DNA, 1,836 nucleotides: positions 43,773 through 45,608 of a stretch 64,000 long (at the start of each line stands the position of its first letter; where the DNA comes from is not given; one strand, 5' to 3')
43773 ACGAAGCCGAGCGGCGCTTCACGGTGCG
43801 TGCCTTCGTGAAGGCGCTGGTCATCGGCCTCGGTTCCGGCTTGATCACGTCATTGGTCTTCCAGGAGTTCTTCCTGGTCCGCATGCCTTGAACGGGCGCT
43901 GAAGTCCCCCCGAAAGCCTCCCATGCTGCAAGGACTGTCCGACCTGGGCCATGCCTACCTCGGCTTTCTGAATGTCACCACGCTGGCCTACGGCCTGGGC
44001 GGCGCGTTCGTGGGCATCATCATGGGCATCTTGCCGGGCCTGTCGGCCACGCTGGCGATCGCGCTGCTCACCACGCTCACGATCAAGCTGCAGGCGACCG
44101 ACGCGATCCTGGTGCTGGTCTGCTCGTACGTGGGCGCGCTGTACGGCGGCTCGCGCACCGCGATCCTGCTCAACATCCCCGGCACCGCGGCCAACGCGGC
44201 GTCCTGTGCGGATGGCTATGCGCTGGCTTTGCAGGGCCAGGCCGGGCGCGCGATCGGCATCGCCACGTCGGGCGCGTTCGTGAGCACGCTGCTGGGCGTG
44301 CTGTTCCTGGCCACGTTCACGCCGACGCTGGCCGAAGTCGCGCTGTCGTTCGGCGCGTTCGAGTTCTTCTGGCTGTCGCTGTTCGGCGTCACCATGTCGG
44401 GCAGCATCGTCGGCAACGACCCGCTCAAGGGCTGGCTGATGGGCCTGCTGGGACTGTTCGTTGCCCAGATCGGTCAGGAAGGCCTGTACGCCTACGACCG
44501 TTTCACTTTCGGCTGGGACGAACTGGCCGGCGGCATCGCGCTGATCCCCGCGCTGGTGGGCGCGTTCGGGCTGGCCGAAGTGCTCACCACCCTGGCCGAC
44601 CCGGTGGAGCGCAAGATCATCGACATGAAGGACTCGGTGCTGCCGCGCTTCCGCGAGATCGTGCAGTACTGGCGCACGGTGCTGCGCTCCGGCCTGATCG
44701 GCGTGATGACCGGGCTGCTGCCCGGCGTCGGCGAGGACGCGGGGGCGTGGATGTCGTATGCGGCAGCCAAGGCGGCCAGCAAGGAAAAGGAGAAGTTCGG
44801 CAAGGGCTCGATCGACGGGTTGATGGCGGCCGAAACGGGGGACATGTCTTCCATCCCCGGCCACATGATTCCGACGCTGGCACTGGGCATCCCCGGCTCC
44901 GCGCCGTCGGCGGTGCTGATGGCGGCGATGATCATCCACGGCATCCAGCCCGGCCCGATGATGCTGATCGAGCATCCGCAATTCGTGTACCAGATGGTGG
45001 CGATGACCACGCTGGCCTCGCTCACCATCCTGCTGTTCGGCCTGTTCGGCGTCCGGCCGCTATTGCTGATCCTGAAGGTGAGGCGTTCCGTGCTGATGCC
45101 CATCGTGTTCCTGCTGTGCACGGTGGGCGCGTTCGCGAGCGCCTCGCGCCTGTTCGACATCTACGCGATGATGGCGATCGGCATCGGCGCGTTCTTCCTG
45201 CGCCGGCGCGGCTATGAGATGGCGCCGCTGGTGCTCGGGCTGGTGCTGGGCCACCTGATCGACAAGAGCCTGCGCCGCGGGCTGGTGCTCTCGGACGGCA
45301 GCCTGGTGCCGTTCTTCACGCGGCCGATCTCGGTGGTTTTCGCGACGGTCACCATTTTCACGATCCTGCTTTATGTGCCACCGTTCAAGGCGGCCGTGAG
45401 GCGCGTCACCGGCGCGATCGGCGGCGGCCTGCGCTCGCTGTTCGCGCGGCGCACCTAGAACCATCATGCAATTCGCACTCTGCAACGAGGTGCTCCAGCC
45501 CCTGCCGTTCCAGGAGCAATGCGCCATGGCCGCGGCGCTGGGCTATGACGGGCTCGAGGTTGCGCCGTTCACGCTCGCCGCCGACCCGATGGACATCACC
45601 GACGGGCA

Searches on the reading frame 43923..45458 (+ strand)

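Call 15: search_protein_families(library=pfam, proteins=[window:43923-45458:+], max_evalue=0.00001)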
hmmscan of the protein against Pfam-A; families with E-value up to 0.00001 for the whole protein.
window:43923-45458:+ (511 aa): 1 family
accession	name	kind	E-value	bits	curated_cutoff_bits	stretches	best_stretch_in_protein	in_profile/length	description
PF01970.21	TctA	-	7.4e-127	423.9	28.9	1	21-438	1-423/423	Tripartite tricarboxylate transporter TctA family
